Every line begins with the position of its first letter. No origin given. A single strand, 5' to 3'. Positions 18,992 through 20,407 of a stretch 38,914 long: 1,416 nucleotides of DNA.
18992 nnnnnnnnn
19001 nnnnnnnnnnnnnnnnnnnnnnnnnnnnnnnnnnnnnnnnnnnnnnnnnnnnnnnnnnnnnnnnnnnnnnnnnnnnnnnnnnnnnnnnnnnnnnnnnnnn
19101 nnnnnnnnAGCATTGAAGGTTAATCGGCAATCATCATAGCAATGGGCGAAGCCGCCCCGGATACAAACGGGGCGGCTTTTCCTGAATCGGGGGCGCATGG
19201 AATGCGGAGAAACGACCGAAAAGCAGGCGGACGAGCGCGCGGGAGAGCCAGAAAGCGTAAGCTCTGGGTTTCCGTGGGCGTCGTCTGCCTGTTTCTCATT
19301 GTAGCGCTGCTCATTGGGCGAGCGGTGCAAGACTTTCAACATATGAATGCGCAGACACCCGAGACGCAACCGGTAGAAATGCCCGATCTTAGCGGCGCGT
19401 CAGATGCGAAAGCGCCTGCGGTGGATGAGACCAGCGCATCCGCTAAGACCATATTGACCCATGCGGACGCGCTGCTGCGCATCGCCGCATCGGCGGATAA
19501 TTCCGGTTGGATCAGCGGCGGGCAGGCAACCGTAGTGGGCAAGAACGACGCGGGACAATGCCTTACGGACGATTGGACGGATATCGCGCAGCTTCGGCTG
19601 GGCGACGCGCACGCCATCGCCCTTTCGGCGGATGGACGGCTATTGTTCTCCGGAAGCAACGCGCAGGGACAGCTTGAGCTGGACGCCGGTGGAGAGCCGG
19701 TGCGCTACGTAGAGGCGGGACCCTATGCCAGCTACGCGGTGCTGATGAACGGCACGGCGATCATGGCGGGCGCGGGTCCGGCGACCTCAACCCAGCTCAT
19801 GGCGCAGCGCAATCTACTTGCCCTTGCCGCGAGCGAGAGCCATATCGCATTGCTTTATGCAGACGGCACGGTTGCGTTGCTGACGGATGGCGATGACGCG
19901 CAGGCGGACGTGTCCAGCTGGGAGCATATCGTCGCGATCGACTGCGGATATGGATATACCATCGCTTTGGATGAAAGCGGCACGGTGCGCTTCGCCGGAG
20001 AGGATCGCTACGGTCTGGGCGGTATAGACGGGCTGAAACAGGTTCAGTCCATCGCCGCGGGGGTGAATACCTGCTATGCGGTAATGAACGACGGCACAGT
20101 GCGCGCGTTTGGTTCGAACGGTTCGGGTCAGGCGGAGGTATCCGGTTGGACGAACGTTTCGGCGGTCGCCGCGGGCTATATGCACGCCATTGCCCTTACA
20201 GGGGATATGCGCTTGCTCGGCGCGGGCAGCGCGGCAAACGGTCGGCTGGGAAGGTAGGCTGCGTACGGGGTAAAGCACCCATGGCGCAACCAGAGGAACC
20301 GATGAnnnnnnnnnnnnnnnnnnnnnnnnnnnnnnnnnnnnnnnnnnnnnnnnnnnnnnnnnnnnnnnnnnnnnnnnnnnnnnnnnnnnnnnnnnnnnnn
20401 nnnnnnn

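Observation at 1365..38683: T7SSb-type secretion locus lacking recognisable EssB/EsaA/EssA and apparently wired to a transmembrane FHA / Hanks-kinase / PP2C array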

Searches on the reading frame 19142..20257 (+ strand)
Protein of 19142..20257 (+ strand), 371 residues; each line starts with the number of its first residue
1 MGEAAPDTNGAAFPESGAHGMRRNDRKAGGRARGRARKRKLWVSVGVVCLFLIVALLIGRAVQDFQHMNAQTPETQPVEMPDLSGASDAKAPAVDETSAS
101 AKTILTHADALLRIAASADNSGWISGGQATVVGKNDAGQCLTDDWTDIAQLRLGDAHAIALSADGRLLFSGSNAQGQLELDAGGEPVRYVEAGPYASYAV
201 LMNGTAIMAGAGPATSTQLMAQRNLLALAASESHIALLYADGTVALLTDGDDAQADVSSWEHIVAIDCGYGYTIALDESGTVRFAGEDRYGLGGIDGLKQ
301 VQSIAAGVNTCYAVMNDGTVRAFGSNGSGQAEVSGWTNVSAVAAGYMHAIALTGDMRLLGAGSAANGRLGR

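Call 5: search_protein_families(library=pfam, max_evalue=0.01, proteins=[window:19142-20257:+])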
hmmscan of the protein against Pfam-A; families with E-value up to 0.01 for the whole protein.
window:19142-20257:+ (371 aa): 2 families
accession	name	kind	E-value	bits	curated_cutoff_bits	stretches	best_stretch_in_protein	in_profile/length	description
PF13540.12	RCC1_2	-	5.1e-20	71.1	22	3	301-330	1-30/30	Regulator of chromosome condensation (RCC1) repeat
PF25390.1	WD40_RLD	-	7.8e-20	71.9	150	1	146-370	31-279/363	RCC1-like domain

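Call 55: search_protein_families(library=ncbifam, max_evalue=0.001, proteins=[window:19142-20257:+])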
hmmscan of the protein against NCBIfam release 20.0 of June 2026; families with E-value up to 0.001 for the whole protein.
window:19142-20257:+ (371 aa): 0 families
